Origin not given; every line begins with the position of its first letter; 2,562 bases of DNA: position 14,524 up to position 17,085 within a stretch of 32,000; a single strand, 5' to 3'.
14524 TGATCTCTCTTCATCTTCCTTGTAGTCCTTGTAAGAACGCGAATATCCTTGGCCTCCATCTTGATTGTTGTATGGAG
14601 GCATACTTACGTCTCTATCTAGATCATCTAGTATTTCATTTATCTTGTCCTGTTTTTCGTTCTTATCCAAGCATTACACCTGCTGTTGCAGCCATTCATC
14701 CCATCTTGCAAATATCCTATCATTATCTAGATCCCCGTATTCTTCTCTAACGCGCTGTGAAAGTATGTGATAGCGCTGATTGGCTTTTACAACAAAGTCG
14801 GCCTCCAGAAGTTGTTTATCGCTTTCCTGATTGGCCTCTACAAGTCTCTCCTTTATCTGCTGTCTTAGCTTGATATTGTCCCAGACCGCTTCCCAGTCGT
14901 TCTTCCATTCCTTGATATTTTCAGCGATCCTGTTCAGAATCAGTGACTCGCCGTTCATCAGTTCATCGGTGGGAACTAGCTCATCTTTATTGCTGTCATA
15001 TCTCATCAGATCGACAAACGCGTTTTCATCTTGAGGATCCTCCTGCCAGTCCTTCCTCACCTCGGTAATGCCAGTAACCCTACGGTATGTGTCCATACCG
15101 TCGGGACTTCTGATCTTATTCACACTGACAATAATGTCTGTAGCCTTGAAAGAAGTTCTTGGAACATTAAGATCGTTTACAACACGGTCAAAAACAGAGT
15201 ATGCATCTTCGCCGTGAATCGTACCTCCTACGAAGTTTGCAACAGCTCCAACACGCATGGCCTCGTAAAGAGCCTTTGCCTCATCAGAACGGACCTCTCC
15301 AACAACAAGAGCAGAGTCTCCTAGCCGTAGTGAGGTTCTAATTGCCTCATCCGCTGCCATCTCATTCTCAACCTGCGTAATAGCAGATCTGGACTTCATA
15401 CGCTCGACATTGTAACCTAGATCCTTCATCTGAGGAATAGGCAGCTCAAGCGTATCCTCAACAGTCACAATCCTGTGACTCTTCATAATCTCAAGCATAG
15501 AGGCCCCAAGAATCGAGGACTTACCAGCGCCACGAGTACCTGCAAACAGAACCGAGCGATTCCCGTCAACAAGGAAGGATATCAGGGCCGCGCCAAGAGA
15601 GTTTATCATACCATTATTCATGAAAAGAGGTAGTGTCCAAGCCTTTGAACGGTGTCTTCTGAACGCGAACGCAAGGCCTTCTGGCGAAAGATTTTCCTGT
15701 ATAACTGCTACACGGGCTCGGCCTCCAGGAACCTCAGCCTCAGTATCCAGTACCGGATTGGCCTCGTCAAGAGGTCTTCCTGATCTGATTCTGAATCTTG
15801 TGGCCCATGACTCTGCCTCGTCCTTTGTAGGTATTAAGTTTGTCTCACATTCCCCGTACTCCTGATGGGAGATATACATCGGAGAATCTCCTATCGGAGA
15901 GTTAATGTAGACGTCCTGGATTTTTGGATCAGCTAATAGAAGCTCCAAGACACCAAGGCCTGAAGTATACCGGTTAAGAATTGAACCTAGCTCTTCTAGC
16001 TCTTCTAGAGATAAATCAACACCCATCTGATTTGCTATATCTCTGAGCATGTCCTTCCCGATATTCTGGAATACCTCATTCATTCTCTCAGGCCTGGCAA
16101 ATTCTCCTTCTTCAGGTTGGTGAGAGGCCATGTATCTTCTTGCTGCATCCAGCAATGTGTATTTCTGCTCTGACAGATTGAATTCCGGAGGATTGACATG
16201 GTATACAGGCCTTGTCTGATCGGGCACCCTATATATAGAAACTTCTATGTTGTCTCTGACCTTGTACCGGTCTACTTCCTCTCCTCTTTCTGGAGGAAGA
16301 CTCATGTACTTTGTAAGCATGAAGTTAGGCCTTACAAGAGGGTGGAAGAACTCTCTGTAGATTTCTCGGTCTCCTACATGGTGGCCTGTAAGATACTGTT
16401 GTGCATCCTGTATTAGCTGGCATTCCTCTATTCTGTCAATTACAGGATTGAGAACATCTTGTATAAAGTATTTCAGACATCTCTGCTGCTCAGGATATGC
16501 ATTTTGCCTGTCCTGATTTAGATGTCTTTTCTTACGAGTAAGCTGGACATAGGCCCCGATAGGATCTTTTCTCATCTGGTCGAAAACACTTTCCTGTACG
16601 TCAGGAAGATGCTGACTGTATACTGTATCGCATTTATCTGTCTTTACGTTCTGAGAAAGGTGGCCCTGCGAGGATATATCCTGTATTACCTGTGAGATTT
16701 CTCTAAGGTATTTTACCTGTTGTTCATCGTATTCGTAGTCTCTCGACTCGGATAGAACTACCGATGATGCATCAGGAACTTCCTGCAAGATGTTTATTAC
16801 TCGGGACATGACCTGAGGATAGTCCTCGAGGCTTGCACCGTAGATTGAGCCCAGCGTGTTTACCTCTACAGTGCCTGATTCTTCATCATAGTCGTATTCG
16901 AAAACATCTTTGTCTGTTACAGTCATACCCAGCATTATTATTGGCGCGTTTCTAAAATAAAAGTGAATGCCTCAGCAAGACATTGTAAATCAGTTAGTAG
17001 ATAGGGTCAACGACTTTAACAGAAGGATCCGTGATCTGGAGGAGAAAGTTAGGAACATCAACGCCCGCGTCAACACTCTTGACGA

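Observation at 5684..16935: Non-archaellum type IV filament locus with an unusually large pilin complement (13 genes) and no peptidase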

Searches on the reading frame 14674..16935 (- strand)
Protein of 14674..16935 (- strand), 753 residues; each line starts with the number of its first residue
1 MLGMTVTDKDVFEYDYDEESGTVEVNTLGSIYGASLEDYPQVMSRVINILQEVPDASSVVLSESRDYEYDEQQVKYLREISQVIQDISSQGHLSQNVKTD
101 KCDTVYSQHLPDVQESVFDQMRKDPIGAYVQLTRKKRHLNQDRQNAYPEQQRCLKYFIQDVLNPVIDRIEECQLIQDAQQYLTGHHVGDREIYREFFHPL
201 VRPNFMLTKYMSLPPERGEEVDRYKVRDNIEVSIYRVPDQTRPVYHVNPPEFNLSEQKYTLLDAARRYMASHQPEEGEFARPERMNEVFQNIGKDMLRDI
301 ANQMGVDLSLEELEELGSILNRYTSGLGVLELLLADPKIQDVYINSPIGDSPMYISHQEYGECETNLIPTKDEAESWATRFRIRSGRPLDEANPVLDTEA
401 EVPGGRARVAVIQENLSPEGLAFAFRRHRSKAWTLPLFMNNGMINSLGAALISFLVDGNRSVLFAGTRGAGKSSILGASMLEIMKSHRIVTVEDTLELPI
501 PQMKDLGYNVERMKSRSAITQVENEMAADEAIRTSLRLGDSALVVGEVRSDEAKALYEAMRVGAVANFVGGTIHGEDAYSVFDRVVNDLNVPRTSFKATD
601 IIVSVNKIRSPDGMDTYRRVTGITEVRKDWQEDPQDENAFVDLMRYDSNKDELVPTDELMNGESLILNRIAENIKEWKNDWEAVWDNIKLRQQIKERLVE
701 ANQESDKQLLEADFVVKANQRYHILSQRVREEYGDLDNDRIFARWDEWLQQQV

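Call 3: search_protein_families(library=pfam, proteins=[window:14674-16935:-], max_evalue=0.1)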
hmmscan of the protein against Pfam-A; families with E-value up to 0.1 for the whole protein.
window:14674-16935:- (753 aa): 4 families
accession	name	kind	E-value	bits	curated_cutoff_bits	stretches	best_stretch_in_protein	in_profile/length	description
PF00437.27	T2SSE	-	6.6e-15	55.1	24.9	1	424-594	108-263/370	Type II/IV secretion system protein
PF12775.13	AAA_7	-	0.007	16.4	25.8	1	450-488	24-61/181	P-loop containing dynein motor region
PF13191.12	AAA_16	-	0.017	16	32.6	1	457-561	21-121/167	AAA ATPase domain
PF13555.12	AAA_29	-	0.045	13.9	27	0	458-480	23-43/61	P-loop containing region of AAA domain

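Call 7: find_homologous_proteins(query=window:14674-16935:-, max_evalue=1e-10)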
Query window:14674-16935:- (753 aa): 2702 proteins with E <= 1e-10 among 8000 candidates; the best 120 are listed.
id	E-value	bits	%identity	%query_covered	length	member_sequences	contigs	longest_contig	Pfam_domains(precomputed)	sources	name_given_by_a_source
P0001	0.0e+0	1691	100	100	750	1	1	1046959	PF00437.27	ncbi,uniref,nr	ncbi:type II/IV secretion system ATPase subunit [Candidatus Nanohalovita haloferacivicina]|uniref:ty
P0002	0.0e+0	1621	94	100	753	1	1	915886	PF00437.27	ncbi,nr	ncbi:hypothetical protein GKQ38_05185 [Candidatus Nanohaloarchaea archaeon]|nr:hypothetical protein 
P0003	0.0e+0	1594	92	100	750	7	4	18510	PF00437.27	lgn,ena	-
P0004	0.0e+0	1576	92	66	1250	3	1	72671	PF00437.27,PF14528.12,PF14890.12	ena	-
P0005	0.0e+0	1541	100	91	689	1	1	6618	PF00437.27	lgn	-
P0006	0.0e+0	1476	84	100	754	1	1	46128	PF00437.27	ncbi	ncbi:MAG: ATPase, T2SS/T4P/T4SS family [Candidatus Nanohaloarchaea archaeon]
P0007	0.0e+0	1461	82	100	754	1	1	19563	PF00437.27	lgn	-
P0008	0.0e+0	1442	82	66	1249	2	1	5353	PF00437.27,PF14528.12,PF14890.12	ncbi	ncbi:MAG: ATPase, T2SS/T4P/T4SS family [Candidatus Nanohaloarchaea archaeon]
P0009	0.0e+0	1419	80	100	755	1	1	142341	PF00437.27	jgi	jgi:type IV secretory pathway ATPase VirB11/archaellum biosynthesis ATPase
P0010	0.0e+0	1388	79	100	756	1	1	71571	PF00437.27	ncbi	-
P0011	0.0e+0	1387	79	100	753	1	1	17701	PF00437.27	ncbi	ncbi:MAG: ATPase, T2SS/T4P/T4SS family [Candidatus Nanohaloarchaea archaeon]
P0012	0.0e+0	1386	80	100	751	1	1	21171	PF00437.27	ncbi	ncbi:MAG: ATPase, T2SS/T4P/T4SS family [Candidatus Nanohaloarchaea archaeon]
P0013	0.0e+0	1383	78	100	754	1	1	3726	PF00437.27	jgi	-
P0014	0.0e+0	1378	78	100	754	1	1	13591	PF00437.27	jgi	jgi:flagellar protein FlaI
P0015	0.0e+0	1378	79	100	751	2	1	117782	PF00437.27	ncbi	ncbi:MAG: ATPase, T2SS/T4P/T4SS family [Candidatus Nanosalina sp.]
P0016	0.0e+0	1378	79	65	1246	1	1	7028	PF00437.27,PF14528.12,PF01079.26,PF14890.12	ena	-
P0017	0.0e+0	1378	78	100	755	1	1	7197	PF00437.27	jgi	-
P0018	0.0e+0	1377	79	100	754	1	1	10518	PF00437.27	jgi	jgi:flagellar protein FlaI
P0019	0.0e+0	1376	78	100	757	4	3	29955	PF00437.27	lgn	-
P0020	0.0e+0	1375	78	100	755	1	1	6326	PF00437.27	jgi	-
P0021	0.0e+0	1375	78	100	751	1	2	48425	PF00437.27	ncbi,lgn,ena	-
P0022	0.0e+0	1374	78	100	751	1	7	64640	PF00437.27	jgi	jgi:flagellar protein FlaI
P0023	0.0e+0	1374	78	100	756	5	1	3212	PF00437.27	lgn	-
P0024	0.0e+0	1373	79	99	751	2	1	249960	PF00437.27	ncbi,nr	ncbi:MAG: type II/IV secretion system ATPase subunit [Nanohaloarchaea archaeon]|nr:type II/IV secret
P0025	0.0e+0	1373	78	100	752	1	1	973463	PF00437.27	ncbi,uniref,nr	ncbi:type II/IV secretion system ATPase subunit [Candidatus Nanohalobium constans]|uniref:Type IV se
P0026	0.0e+0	1372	78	100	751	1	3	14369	PF00437.27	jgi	jgi:flagellar protein FlaI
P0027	0.0e+0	1371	78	100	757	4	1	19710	PF00437.27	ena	-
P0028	0.0e+0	1370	77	100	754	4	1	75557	PF00437.27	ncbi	-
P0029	0.0e+0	1370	78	100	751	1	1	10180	PF00437.27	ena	-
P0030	0.0e+0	1370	77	100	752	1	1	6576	PF00437.27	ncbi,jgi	-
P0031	0.0e+0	1370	78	99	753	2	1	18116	PF00437.27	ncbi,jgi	-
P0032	0.0e+0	1369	78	100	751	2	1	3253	PF00437.27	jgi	-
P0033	0.0e+0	1369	77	100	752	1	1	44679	PF00437.27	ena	-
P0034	0.0e+0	1369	77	100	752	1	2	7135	PF00437.27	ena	-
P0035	0.0e+0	1368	78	99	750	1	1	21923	PF00437.27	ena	-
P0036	0.0e+0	1368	77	100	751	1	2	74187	PF00437.27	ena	-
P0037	0.0e+0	1367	77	100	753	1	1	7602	PF00437.27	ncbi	-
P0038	0.0e+0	1367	77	100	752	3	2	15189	PF00437.27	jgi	jgi:flagellar protein FlaI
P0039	0.0e+0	1366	77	100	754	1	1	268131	PF00437.27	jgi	-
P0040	0.0e+0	1366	77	100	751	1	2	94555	PF00437.27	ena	-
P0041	0.0e+0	1366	77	100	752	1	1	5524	PF00437.27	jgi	jgi:flagellar protein FlaI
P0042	0.0e+0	1366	77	100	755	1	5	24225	PF00437.27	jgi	-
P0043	0.0e+0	1366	77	100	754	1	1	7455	PF00437.27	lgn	-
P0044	0.0e+0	1365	77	100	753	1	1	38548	PF00437.27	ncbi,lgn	-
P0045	0.0e+0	1365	78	100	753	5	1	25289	PF00437.27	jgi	-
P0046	0.0e+0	1365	77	100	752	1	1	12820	PF00437.27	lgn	-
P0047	0.0e+0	1364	78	100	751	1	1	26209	PF00437.27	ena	-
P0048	0.0e+0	1364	78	100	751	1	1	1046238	PF00437.27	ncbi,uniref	ncbi:ATPase, T2SS/T4P/T4SS family [Candidatus Nanosalina sp. VS9-1]|uniref:ATPase, T2SS/T4P/T4SS fam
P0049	0.0e+0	1364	77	100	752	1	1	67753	PF00437.27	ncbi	-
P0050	0.0e+0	1364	77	100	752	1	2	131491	PF00437.27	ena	-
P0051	0.0e+0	1364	77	99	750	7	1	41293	PF00437.27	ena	-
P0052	0.0e+0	1364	78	100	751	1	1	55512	PF00437.27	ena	-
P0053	0.0e+0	1363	77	100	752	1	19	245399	PF00437.27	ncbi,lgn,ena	-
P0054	0.0e+0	1362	76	100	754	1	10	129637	PF00437.27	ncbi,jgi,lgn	ncbi:MAG: flagellar protein FlaI [Candidatus Nanohaloarchaea archaeon]|jgi:flagellar protein FlaI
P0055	0.0e+0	1361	77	100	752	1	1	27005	PF00437.27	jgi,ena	-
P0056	0.0e+0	1361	78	100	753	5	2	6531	PF00437.27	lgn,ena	-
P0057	0.0e+0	1361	77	100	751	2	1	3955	PF00437.27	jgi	jgi:type IV secretory pathway ATPase VirB11/archaellum biosynthesis ATPase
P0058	0.0e+0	1361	77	99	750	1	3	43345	PF00437.27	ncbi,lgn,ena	-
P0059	0.0e+0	1359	78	100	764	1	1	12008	PF00437.27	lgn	-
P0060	0.0e+0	1358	76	100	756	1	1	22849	PF00437.27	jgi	-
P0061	0.0e+0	1358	77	100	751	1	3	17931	PF00437.27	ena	-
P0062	0.0e+0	1358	76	100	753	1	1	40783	PF00437.27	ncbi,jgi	-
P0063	0.0e+0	1357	76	100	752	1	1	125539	PF00437.27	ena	-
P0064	0.0e+0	1357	77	100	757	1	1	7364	PF00437.27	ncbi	-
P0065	0.0e+0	1357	77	99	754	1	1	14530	PF00437.27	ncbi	-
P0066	0.0e+0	1357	77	99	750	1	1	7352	PF00437.27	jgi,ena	-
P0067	0.0e+0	1357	77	100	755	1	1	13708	PF00437.27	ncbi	-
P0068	0.0e+0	1356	76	100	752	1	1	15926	PF00437.27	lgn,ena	-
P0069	0.0e+0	1356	77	99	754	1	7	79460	PF00437.27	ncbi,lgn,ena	-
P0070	0.0e+0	1356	77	100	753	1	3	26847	PF00437.27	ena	-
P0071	0.0e+0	1356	77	100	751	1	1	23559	PF00437.27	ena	-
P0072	0.0e+0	1356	77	99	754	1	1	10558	PF00437.27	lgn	-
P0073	0.0e+0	1356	77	100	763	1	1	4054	PF00437.27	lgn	-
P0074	0.0e+0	1356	77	100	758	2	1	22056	PF00437.27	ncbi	-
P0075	0.0e+0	1356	77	100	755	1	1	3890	PF00437.27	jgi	jgi:flagellar protein FlaI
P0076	0.0e+0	1356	77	100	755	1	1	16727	PF00437.27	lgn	-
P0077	0.0e+0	1356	77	99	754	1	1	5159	PF00437.27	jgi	-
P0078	0.0e+0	1355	77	100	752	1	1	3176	PF00437.27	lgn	-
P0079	0.0e+0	1355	76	99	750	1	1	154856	PF00437.27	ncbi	-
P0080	0.0e+0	1354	76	100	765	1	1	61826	PF00437.27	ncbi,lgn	-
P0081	0.0e+0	1353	77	100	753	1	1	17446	PF00437.27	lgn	-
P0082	0.0e+0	1353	77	100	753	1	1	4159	PF00437.27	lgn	-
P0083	0.0e+0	1353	77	100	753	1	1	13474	PF00437.27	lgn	-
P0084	0.0e+0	1353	77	100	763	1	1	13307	PF00437.27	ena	-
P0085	0.0e+0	1352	77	99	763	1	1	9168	PF00437.27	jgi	jgi:type IV secretory pathway ATPase VirB11/archaellum biosynthesis ATPase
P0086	0.0e+0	1351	76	100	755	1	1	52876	PF00437.27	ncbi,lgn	-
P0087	0.0e+0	1351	77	100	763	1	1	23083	PF00437.27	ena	-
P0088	0.0e+0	1351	76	100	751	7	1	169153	PF00437.27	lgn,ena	-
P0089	0.0e+0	1351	77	100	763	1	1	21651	PF00437.27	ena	-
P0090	0.0e+0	1351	77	100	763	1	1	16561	PF00437.27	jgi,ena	jgi:type IV secretory pathway ATPase VirB11/archaellum biosynthesis ATPase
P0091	0.0e+0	1351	76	100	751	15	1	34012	PF00437.27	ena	-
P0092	0.0e+0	1350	77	100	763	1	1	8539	PF00437.27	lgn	-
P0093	0.0e+0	1350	77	100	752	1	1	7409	PF00437.27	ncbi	ncbi:MAG: ATPase, T2SS/T4P/T4SS family [Candidatus Nanohaloarchaea archaeon]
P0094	0.0e+0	1350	77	100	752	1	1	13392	PF00437.27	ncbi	ncbi:MAG: ATPase, T2SS/T4P/T4SS family [Candidatus Nanohaloarchaea archaeon]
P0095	0.0e+0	1349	77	99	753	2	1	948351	PF00437.27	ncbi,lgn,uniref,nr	ncbi:ATPase, T2SS/T4P/T4SS family [Candidatus Nanohalococcus occultus]|uniref:ATPase involved in arc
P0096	0.0e+0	1349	77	100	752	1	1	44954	PF00437.27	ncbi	ncbi:MAG: ATPase, T2SS/T4P/T4SS family [Candidatus Nanohaloarchaea archaeon]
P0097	0.0e+0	1348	76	100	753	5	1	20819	PF00437.27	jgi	-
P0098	0.0e+0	1348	77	100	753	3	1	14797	PF00437.27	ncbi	ncbi:MAG: ATPase, T2SS/T4P/T4SS family [Candidatus Nanohaloarchaea archaeon]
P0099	0.0e+0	1348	77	99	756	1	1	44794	PF00437.27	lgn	-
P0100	0.0e+0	1347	77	100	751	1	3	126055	PF00437.27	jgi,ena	jgi:type IV secretory pathway ATPase VirB11/archaellum biosynthesis ATPase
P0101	0.0e+0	1347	77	100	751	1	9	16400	PF00437.27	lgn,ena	-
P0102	0.0e+0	1347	75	67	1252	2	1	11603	PF00437.27,PF14528.12,PF14890.12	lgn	-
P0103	0.0e+0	1347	77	100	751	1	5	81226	PF00437.27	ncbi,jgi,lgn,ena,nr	ncbi:hypothetical protein HRED_01701 [Candidatus Haloredivivus sp. G17]|jgi:type IV secretory pathwa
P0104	0.0e+0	1347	77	100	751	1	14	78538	PF00437.27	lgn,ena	-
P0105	0.0e+0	1346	77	99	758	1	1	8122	PF00437.27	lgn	-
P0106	0.0e+0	1346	76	100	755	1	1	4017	PF00437.27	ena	-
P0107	0.0e+0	1345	76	100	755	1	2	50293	PF00437.27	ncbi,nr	ncbi:hypothetical protein GLT92_01460 [Nanohaloarchaea archaeon]|nr:hypothetical protein [Candidatus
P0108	0.0e+0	1345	77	100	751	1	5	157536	PF00437.27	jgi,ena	-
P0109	0.0e+0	1345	75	100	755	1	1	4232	PF00437.27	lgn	-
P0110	0.0e+0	1342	75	100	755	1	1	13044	PF00437.27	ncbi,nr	ncbi:hypothetical protein GLU60_03875 [Nanohaloarchaea archaeon H01]|nr:hypothetical protein [Nanoha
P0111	0.0e+0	1342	75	100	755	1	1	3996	PF00437.27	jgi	jgi:type IV secretory pathway ATPase VirB11/archaellum biosynthesis ATPase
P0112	0.0e+0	1342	77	99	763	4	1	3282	PF00437.27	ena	-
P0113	0.0e+0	1342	77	100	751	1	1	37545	PF00437.27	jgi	-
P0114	0.0e+0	1342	75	100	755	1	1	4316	PF00437.27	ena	-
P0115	0.0e+0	1340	75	100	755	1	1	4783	PF00437.27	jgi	jgi:type IV secretory pathway ATPase VirB11/archaellum biosynthesis ATPase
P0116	0.0e+0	1340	75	99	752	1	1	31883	PF00437.27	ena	-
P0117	0.0e+0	1340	76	99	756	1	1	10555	PF00437.27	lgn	-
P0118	0.0e+0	1340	75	99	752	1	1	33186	PF00437.27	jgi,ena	-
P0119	0.0e+0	1339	76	100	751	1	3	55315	PF00437.27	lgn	-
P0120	0.0e+0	1339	76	99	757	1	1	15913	PF00437.27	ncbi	-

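Call 8: find_related_loci(query=window:14674-16935:-, collection=genome_contigs, flank=10000)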
Query window:14674-16935:- (753 aa) in genome_contigs; peptide patterns used: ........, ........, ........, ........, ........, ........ (x = any residue, [..] = any of these).
84 stretches matched a pattern; 39 encode a relative of the query (tblastn E <= 1e-3); 38 distinct loci.
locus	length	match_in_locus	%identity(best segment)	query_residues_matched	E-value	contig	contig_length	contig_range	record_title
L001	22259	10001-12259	94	1-753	0e+0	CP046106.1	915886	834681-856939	Candidatus Nanohaloarchaea archaeon strain M3_22 chromosome, complete genome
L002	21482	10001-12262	84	1-753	0e+0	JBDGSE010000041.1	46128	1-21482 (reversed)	MAG: Candidatus Nanohaloarchaea archaeon isolate DAL-WCL_22_54C1R DAL-WCL_22_54C1R_41, whole genome shotgun sequence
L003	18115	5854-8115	78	1-753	0e+0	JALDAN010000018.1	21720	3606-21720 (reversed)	MAG: Candidatus Nanohalarchaeota archaeon isolate NHA29 k141_198127_length_21720_cov_28.2137, whole genome shotgun seque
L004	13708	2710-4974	77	1-753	0e+0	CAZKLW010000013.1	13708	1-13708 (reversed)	MAG TPA_asm: uncultured archaeon isolate SRP185896_co2_442 genome assembly, contig: NODE_4291_length_13708_cov_4.696038,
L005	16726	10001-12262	77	1-753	0e+0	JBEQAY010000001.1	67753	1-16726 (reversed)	MAG: Candidatus Nanohaloarchaea archaeon isolate 04_S200.metabat_sspec.014_sub NODE_35_length_67753_cov_83.105211, whole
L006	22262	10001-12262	78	1-753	0e+0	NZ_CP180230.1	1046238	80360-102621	Candidatus Nanosalina sp. VS9-1 chromosome, complete genome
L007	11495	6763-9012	76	4-753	0e+0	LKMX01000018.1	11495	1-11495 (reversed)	MAG: Nanohaloarchaea archaeon PL-Br10_U2g27 PL-BRINE-C5983, whole genome shotgun sequence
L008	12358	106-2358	75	3-753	0e+0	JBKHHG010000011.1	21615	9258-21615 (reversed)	MAG: Candidatus Nanohaloarchaea archaeon isolate D1M06_93 NODE_1417_length_21615_cov_17.166744, whole genome shotgun seq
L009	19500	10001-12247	66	3-751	0e+0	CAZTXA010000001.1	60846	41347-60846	MAG TPA_asm: uncultured archaeon isolate binchicken_co207_348 genome assembly, contig: NODE_226_length_60846_cov_19.8229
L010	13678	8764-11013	65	2-751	0e+0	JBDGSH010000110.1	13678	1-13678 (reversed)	MAG: Candidatus Nanohaloarchaea archaeon isolate DAL-WCL_22_64C1R DAL-WCL_22_64C1R_110, whole genome shotgun sequence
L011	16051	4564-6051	90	1-496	0e+0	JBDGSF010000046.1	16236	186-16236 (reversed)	MAG: Candidatus Nanohaloarchaea archaeon isolate DAL-WCL_22_57C1R DAL-WCL_22_57C1R_46, whole genome shotgun sequence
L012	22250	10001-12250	58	8-753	0e+0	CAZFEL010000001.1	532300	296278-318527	MAG TPA_asm: uncultured archaeon isolate binchicken_co198_13 genome assembly, contig: NODE_1_length_532300_cov_443.48408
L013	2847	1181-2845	75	1-555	0e+0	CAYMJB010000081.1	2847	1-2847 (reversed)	MAG TPA_asm: uncultured archaeon isolate SRP090399_co2_12 genome assembly, contig: NODE_9635_length_2847_cov_127.273639,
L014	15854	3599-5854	80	3-753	0e+0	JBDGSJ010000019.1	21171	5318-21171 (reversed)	MAG: Candidatus Nanohaloarchaea archaeon isolate DAL-WCL_22_74C1R DAL-WCL_22_74C1R_19, whole genome shotgun sequence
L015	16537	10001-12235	55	13-753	0e+0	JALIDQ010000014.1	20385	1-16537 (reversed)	MAG: Candidatus Nanohalarchaeota archaeon QJJ-9 isolate QJJ-9_bin.46 NODE_14_length_20385_cov_1.529124, whole genome sho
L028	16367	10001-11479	76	3-496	0e+0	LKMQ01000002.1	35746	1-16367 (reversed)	MAG: Nanohaloarchaea archaeon B1-Br10_U2g29 LB-BRINE-C189, whole genome shotgun sequence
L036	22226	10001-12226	56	11-750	0e+0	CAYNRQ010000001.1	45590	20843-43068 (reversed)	MAG TPA_asm: uncultured archaeon isolate binchicken_co19_608 genome assembly, contig: NODE_945_length_45590_cov_9.305501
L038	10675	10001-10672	57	4-226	7e-82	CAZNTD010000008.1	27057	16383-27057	MAG TPA_asm: uncultured archaeon isolate binchicken_co207_111 genome assembly, contig: NODE_1347_length_27057_cov_11.181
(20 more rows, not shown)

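Call 24: search_protein_families(library=ncbifam, proteins=[window:14674-16935:-], max_evalue=0.1)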
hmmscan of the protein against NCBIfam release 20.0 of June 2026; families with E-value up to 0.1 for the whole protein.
window:14674-16935:- (753 aa): 13 families
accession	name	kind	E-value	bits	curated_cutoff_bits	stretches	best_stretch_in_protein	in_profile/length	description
NF058587.1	archaellum_moto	equivalog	4.2e-43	147.9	550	1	224-703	34-504/527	archaellum flagellar ATPase motor FlaI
TIGR03819.1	heli_sec_ATPase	hypoth_equivalog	3.7e-34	118.4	373.15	1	300-585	25-297/340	TadA family conjugal transfer-associated ATPase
NF053672.1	bindosome_BasE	exception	2e-19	69.7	1000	1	327-703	138-498/512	bindosome assembly system ATPase subunit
TIGR02782.1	TrbB_P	equivalog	9.1e-16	58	304.55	1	333-627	17-294/303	P-type conjugative transfer ATPase TrbB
TIGR02788.1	VirB11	equivalog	6.3e-15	55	249.95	1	456-587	141-264/308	P-type DNA transfer ATPase VirB11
NF010469.0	PRK13894.1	subfamily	4.1e-11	42.8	508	1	384-587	77-266/320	conjugal transfer ATPase TrbB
NF010425.0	PRK13851.1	equivalog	7.4e-11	41.5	461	1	452-585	155-280/344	type IV secretion system protein VirB11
NF041000.1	ATPase_ComGA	equivalog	3.1e-09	36.2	300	1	460-607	129-263/267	competence type IV pilus ATPase ComGA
NF010407.0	PRK13833.1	subfamily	2.8e-08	33.6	499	1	392-626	80-300/323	conjugal transfer protein TrbB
NF010475.0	PRK13900.1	equivalog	1.6e-07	30.7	389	1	451-565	152-261/333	type IV secretion system ATPase VirB11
TIGR01420.1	pilT_fam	subfamily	2.9e-07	30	319.1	1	457-587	120-241/343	PilT/PilU family type 4a pilus ATPase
TIGR02524.1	dot_icm_DotB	equivalog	0.0001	21.6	463.3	1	446-602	121-273/358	Dot/Icm type IV secretion system ATPase DotB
NF052589.1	ArlH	equivalog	0.0051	16.6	215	0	462-517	23-81/229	archaellum protein ArlH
